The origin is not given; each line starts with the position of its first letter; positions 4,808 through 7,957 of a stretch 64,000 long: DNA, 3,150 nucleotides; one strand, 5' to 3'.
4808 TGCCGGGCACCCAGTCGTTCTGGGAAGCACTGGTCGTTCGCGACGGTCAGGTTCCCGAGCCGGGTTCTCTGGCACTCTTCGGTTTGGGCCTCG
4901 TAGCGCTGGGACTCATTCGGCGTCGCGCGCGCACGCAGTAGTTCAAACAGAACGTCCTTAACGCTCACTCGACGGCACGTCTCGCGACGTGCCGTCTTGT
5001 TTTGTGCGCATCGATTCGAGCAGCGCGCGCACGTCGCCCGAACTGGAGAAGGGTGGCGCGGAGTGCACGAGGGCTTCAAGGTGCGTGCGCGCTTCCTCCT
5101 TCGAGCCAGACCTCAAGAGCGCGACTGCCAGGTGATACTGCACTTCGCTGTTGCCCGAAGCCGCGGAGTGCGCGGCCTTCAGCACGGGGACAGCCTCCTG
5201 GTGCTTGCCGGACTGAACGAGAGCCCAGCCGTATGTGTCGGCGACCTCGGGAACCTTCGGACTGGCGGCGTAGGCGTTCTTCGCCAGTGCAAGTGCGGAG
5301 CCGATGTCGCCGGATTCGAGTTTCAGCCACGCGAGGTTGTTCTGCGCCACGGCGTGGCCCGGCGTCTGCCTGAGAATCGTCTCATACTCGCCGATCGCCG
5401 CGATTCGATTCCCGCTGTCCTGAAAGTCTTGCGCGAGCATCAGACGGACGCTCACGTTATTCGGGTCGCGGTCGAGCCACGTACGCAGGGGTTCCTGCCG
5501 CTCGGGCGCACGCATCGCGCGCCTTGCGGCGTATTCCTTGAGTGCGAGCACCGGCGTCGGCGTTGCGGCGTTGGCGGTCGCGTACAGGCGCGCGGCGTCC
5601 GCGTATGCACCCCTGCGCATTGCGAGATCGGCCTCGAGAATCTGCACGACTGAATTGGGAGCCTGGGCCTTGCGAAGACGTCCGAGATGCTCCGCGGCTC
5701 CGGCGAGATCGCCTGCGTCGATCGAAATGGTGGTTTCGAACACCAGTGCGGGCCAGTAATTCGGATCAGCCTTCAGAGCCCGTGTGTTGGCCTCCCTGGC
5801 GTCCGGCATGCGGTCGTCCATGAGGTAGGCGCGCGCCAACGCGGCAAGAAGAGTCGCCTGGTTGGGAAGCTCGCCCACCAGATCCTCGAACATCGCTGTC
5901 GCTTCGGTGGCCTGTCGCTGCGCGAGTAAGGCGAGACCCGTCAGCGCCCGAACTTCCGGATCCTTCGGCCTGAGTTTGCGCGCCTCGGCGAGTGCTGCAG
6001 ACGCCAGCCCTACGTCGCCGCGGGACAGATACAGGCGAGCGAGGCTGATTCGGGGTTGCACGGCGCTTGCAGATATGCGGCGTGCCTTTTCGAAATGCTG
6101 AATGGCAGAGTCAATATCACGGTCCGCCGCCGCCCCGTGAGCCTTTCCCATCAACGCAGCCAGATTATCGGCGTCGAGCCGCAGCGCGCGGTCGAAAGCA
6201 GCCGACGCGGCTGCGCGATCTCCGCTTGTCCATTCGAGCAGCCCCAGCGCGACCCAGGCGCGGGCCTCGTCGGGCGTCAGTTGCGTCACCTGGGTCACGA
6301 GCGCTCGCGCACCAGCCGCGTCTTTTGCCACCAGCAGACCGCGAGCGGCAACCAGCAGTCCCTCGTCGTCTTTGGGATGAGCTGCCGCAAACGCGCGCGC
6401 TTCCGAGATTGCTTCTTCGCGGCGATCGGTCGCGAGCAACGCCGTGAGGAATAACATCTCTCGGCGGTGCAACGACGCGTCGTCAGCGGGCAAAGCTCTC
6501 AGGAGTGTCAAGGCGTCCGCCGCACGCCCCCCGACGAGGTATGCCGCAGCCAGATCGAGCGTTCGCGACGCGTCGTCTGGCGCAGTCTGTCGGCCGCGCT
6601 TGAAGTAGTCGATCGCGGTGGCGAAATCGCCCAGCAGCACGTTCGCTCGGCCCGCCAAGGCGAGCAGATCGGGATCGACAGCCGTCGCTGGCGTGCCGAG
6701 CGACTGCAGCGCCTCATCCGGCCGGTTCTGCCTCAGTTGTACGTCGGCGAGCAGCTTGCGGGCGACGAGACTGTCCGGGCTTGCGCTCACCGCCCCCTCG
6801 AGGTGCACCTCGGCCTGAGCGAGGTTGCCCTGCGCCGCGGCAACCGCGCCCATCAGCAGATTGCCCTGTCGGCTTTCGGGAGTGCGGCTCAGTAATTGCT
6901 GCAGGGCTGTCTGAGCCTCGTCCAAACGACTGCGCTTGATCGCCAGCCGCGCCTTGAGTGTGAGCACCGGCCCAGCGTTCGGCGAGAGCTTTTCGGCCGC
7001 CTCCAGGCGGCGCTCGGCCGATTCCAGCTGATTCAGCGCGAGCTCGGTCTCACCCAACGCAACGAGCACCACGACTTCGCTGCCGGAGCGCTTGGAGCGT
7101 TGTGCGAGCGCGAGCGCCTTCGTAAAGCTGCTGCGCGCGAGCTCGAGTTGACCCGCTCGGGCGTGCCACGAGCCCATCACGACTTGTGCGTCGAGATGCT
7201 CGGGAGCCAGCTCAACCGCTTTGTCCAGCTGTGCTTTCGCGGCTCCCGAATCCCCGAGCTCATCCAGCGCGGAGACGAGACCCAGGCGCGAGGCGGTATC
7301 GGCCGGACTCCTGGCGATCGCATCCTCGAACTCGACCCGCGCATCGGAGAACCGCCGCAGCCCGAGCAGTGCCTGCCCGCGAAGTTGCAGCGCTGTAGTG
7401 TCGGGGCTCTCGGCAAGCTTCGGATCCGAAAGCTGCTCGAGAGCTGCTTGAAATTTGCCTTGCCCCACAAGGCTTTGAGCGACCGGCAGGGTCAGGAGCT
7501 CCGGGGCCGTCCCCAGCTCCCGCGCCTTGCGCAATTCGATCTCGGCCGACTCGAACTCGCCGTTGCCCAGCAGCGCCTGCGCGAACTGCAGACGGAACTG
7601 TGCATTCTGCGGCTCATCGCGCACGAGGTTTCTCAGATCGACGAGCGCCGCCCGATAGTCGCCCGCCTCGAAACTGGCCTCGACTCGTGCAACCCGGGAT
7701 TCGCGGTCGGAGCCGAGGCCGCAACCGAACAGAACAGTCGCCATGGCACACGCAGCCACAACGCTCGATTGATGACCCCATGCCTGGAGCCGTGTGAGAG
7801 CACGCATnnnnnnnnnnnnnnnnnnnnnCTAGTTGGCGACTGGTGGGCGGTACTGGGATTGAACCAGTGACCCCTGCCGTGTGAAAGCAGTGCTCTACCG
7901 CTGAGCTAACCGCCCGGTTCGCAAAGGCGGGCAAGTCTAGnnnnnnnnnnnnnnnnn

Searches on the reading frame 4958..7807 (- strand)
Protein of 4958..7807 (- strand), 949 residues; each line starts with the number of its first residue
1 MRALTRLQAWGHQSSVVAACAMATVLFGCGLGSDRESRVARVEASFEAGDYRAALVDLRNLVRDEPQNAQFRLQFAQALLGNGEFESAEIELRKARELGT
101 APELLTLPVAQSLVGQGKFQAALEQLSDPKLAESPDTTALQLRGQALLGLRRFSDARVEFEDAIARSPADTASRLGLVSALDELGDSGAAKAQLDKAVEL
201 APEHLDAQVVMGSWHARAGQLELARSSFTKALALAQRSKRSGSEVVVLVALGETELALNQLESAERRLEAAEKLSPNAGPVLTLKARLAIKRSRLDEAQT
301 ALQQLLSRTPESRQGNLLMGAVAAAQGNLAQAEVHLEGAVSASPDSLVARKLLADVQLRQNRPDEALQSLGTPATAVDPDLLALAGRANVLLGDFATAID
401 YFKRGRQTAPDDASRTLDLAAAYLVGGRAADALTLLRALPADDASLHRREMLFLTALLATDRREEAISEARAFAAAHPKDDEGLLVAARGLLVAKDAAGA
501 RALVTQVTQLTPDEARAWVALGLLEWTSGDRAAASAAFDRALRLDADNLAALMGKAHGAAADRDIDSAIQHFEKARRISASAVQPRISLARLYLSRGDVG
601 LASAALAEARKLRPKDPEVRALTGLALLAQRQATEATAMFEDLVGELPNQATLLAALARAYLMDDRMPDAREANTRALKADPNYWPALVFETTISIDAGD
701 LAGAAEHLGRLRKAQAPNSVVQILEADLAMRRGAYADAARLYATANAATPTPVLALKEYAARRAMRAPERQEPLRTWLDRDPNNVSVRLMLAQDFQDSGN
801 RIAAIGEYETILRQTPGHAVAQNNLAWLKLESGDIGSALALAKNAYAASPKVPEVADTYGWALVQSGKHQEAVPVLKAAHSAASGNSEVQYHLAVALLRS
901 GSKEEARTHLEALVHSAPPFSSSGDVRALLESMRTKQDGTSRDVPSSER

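Call 6: search_protein_families(library=ncbifam, proteins=[window:4958-7807:-])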
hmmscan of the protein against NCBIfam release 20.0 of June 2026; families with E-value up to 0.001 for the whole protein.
window:4958-7807:- (949 aa): 26 families (the best 25 are shown)
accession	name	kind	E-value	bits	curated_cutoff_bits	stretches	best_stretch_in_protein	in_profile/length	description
TIGR02917.1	PEP_TPR_lipo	equivalog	2.7e-147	492.1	312.2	1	21-914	9-898/899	XrtA/PEP-CTERM system TPR-repeat protein PrsT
NF040959.1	MamA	equivalog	3.4e-40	137.7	200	4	111-234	79-202/204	magnetosome protein MamA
TIGR02521.1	type_IV_pilW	equivalog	9e-35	120.3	154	3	563-744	45-228/234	type IV pilus biogenesis/stability protein PilW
NF052415.1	T3SS_chap_SctY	equivalog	9.5e-27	93.6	70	3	856-916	9-69/106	type III secretion apparatus assembly chaperone SctY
NF033920.0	C39_PA2778_fam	equivalog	4.6e-26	91.8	150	2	271-370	147-247/255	PA2778 family cysteine peptidase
NF033758.1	gliding_GltE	equivalog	3e-18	66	225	1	662-750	233-321/411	adventurous gliding motility TPR repeat lipoprotein GltE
TIGR03939.1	PGA_TPR_OMP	equivalog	8.4e-18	64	366.65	2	698-906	32-243/800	poly-beta-1,6 N-acetyl-D-glucosamine export porin PgaA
NF008520.0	PRK11447.1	equivalog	1.6e-16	59.4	858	1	857-933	273-349/1157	cellulose synthase complex outer membrane protein BcsC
NF052400.1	M48_BAM_BepA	equivalog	2.5e-16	59.5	570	1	256-368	318-430/483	beta-barrel assembly-enhancing protease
TIGR00540.1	TPR_hemY_coli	hypoth_equivalog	3.5e-16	59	142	2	676-909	142-381/385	heme biosynthesis-associated TPR protein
TIGR02552.1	LcrH_SycD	equivalog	9.7e-16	57.7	104.8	1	503-623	6-126/136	SycD/LcrH family type III secretion system chaperone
NF033762.1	social_mot_Tgl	equivalog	6.7e-15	55.1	225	1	779-906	59-189/252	social motility TPR repeat lipoprotein Tgl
TIGR00990.1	3a0801s09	subfamily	8.8e-15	54.3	757.25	2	494-643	344-492/615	mitochondrial import receptor subunit TOM70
NF008757.0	PRK11788.1-5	equivalog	3.7e-13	49.4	363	0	186-325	195-328/388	lipopolysaccharide assembly protein LapB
NF047371.1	FlcA_CTERM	equivalog_domain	1.1e-12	47.3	300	0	831-915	451-535/646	periplasmic flagellar collar protein FlcA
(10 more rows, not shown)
